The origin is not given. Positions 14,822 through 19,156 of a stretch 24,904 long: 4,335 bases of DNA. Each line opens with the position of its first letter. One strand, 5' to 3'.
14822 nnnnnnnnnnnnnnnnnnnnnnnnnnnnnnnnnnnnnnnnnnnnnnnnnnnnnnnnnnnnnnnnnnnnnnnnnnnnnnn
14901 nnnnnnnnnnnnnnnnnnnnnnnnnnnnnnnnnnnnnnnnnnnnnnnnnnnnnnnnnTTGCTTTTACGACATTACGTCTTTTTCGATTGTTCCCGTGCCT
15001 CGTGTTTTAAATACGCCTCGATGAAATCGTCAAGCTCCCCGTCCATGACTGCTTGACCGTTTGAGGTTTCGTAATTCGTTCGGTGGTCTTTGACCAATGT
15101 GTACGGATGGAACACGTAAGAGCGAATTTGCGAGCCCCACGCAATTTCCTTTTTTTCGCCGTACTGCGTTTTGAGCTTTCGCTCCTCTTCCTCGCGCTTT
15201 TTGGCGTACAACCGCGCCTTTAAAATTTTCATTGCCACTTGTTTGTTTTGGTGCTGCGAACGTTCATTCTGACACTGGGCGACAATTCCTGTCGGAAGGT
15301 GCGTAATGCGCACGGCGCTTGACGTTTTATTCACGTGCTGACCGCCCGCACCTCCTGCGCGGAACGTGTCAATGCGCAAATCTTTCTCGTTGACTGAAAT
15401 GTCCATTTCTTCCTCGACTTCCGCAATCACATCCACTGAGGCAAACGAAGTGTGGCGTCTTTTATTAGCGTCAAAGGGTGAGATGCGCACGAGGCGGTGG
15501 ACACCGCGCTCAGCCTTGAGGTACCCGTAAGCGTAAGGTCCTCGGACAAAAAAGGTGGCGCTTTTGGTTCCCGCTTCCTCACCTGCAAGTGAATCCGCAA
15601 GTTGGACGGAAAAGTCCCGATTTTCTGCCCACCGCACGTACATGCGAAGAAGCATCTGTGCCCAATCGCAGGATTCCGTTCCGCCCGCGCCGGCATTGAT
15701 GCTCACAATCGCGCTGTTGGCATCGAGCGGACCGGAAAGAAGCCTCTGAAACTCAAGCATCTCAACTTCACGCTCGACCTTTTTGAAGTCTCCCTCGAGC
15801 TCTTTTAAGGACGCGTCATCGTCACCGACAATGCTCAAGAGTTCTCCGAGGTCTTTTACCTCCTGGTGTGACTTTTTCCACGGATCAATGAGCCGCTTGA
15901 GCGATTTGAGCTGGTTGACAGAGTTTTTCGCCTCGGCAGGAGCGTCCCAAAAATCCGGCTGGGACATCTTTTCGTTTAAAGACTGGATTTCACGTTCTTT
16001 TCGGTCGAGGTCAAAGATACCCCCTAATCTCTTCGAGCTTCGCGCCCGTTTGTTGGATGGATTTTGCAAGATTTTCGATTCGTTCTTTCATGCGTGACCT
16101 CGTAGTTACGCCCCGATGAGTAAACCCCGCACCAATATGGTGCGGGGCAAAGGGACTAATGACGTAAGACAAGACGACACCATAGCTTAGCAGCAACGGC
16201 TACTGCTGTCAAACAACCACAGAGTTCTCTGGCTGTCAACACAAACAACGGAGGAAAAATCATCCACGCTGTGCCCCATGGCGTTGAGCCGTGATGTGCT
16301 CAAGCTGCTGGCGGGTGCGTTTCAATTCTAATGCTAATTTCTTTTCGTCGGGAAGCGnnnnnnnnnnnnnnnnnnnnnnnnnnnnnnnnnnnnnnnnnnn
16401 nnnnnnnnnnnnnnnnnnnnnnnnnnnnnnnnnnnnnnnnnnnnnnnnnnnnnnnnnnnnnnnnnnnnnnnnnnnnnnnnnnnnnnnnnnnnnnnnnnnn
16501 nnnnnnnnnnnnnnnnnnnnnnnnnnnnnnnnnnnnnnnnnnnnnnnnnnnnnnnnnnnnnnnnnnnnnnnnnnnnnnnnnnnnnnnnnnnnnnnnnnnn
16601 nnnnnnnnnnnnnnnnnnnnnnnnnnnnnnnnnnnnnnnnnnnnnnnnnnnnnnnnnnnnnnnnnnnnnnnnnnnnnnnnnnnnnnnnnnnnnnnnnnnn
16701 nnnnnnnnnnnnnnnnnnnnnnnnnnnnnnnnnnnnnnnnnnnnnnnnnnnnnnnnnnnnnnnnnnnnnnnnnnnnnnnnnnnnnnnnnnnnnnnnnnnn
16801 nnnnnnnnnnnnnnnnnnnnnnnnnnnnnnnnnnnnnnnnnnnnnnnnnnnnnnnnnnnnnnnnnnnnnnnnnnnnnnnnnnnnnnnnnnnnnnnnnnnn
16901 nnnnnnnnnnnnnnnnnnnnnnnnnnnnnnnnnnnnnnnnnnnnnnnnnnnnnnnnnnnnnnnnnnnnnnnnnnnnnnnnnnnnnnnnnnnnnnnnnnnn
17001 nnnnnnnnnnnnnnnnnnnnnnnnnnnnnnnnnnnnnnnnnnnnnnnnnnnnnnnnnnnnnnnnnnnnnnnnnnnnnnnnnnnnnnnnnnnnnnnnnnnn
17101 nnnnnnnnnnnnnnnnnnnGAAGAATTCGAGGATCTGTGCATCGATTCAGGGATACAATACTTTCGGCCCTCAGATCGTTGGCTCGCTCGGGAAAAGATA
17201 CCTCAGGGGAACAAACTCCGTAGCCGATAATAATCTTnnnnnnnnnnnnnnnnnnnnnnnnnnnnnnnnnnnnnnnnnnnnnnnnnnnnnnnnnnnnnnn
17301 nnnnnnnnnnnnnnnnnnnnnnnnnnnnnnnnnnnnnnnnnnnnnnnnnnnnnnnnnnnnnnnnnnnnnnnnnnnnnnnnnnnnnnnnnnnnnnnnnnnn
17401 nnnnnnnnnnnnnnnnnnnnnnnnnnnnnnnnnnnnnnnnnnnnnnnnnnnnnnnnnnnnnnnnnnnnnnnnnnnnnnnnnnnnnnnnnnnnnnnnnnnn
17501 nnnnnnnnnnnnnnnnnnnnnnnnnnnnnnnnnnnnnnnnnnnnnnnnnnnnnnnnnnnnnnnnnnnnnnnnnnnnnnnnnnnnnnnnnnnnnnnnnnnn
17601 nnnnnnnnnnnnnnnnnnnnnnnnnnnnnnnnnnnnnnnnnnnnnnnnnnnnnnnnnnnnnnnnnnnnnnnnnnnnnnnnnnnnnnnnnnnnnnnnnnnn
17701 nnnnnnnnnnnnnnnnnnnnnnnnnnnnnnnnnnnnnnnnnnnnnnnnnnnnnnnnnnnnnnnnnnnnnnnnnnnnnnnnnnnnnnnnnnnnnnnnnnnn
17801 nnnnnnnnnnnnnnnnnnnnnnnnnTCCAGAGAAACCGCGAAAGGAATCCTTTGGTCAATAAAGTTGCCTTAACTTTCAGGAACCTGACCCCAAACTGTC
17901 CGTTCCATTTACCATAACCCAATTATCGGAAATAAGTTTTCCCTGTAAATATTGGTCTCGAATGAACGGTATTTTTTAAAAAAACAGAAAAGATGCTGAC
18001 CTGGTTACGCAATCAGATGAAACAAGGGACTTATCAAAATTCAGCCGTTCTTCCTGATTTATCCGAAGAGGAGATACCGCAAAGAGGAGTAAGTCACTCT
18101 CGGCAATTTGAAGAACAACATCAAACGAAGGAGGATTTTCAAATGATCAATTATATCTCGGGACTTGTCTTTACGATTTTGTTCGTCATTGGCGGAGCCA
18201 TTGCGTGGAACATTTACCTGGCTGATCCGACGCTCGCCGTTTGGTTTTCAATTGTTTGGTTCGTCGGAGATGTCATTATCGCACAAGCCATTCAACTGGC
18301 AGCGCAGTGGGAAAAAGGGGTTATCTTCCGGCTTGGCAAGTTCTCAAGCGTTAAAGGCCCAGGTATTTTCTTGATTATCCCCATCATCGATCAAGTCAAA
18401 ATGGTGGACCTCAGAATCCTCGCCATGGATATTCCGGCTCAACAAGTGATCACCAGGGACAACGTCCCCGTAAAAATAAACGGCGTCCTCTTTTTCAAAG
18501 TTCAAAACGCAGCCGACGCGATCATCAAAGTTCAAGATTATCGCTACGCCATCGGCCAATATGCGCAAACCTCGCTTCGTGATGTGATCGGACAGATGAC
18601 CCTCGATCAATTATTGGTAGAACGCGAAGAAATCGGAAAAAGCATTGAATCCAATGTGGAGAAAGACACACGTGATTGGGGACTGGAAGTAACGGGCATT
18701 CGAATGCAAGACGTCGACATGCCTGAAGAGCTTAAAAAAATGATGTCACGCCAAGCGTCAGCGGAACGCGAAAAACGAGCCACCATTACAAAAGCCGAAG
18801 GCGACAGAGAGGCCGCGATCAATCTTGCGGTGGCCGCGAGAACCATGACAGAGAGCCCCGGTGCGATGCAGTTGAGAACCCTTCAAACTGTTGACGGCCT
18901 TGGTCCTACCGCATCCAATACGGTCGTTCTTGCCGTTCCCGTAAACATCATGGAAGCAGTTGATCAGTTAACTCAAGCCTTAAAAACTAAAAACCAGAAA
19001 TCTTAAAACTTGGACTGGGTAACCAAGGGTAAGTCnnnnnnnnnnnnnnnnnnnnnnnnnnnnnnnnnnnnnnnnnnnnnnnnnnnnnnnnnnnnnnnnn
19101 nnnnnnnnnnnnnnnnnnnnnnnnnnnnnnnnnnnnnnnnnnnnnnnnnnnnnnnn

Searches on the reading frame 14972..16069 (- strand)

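Call 5: search_protein_families(library=pfam, proteins=[window:14972-16069:-], max_evalue=0.001)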
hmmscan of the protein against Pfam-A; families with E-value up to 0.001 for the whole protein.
window:14972-16069:- (365 aa): 2 families
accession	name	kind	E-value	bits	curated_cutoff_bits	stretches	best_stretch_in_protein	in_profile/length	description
PF03462.23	PCRF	-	1.8e-56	191.5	24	1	25-212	2-194/194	PCRF domain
PF00472.26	RF-1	-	6.2e-45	152.3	35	1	221-330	2-116/116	RF-1 domain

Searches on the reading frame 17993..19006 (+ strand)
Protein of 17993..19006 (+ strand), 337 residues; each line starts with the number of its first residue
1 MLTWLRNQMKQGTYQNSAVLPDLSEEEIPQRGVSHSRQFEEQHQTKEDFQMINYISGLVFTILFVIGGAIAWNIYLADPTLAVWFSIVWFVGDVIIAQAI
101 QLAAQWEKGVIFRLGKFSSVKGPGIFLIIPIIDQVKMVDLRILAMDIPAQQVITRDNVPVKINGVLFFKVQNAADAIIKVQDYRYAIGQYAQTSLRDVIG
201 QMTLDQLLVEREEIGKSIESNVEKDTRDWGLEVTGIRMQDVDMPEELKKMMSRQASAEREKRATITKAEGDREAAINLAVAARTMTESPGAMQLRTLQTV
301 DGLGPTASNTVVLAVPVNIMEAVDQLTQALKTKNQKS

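Call 63: search_protein_families(library=pfam, proteins=[window:17993-19006:+], max_evalue=0.001)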
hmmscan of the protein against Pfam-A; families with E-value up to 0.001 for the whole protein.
window:17993-19006:+ (337 aa): 2 families
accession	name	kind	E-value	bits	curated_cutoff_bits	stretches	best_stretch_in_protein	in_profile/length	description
PF01145.31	Band_7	-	2.3e-39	135.7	23.6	1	105-271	5-175/176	SPFH domain / Band 7 family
PF13421.11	Band_7_1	-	3.2e-06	27.4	24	1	178-257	128-209/211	SPFH domain-Band 7 family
